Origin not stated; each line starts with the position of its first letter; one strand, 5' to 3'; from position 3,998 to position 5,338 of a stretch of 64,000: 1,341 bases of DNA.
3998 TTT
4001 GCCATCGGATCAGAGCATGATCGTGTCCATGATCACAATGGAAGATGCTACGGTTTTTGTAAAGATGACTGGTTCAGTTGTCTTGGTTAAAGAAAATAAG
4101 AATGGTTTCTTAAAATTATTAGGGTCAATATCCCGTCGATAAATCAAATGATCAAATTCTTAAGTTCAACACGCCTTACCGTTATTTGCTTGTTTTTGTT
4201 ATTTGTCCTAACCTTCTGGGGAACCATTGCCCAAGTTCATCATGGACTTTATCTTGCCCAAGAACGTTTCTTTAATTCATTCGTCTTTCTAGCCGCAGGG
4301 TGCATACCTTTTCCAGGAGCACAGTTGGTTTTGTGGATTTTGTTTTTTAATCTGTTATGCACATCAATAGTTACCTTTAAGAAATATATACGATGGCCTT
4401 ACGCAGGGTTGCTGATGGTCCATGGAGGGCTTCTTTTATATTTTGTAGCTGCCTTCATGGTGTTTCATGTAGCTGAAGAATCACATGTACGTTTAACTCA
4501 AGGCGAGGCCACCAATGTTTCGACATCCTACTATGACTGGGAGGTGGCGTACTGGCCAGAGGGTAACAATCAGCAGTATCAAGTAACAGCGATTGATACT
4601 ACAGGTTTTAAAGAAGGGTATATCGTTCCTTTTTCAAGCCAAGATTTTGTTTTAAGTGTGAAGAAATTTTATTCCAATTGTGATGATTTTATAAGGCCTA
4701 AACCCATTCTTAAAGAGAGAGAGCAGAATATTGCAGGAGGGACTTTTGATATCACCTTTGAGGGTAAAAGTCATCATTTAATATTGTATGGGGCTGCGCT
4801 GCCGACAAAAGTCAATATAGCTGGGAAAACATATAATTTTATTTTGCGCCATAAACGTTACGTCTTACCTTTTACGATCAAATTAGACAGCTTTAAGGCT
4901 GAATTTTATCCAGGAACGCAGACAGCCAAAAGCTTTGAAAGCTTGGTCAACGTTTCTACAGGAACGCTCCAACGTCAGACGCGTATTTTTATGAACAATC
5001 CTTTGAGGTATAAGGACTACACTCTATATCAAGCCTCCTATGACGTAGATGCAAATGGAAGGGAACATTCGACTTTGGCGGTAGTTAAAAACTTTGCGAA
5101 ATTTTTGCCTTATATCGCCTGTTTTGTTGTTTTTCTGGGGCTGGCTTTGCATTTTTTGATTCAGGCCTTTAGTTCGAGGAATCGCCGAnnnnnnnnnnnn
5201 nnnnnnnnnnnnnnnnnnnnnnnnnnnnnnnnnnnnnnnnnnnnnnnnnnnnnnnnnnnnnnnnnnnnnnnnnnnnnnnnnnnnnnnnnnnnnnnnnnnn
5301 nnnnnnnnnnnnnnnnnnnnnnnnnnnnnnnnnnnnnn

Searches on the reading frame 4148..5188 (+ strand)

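Call 70: search_protein_families(library=pfam, proteins=[window:4148-5188:+], max_evalue=0.00001)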
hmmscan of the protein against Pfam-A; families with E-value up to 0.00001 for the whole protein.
window:4148-5188:+ (347 aa): 1 family
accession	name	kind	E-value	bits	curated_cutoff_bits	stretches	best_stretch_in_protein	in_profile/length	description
PF05140.19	ResB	-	1.1e-14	54.6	24.6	1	240-300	205-267/486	ResB-like family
